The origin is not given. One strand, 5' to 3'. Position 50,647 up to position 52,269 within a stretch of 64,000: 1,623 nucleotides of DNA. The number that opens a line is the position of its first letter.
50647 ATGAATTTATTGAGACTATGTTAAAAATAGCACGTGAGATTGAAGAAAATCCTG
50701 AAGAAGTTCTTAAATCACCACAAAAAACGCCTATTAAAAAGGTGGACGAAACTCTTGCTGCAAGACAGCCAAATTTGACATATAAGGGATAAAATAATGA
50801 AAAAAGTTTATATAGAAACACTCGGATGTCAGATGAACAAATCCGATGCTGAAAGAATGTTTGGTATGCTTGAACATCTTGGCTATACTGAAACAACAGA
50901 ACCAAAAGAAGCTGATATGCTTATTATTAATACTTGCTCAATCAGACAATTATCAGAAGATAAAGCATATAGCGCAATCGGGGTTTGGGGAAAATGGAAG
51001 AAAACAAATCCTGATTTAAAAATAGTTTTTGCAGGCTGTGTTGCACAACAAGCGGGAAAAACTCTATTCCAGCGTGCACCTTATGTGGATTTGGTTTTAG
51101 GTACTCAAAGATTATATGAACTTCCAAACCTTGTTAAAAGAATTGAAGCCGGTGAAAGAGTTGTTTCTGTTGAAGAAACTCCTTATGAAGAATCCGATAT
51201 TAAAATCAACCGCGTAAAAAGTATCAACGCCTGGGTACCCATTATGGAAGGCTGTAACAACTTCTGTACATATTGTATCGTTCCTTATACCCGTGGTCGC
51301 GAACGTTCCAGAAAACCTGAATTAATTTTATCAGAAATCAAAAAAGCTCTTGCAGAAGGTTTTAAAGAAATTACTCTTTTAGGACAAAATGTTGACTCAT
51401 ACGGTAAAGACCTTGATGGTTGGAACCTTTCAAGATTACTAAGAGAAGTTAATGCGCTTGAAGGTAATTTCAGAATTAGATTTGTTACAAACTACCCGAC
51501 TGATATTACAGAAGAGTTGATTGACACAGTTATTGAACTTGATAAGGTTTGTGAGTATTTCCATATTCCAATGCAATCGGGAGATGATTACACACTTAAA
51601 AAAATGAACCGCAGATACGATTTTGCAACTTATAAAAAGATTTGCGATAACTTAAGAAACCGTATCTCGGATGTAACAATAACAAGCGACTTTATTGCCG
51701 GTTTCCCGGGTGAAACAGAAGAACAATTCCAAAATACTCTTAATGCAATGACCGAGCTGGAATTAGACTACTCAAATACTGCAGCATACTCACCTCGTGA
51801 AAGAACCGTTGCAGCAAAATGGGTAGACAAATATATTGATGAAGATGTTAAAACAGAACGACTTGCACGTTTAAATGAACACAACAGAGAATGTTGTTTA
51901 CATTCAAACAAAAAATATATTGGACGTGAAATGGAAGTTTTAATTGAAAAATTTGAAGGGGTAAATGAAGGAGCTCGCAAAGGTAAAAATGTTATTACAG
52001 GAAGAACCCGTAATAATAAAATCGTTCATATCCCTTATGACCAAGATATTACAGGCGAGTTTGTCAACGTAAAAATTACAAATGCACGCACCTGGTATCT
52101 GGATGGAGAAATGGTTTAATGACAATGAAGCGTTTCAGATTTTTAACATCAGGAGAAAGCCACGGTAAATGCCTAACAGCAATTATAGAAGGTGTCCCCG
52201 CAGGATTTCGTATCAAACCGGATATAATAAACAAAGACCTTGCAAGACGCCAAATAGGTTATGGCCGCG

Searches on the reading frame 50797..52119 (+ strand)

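Call 69: search_protein_families(library=pfam, proteins=[window:50797-52119:+], max_evalue=0.00001)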
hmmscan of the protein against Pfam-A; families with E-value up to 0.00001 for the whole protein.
window:50797-52119:+ (440 aa): 3 families
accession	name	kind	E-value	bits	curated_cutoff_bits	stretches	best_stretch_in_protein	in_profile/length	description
PF04055.27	Radical_SAM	-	1.4e-30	107.1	29.5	1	147-316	1-164/166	Radical SAM superfamily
PF00919.26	UPF0004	-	6.4e-30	103.5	27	1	3-102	1-98/98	Uncharacterized protein family UPF0004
PF01938.26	TRAM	-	2.4e-11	43.8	21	1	372-440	1-61/61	TRAM domain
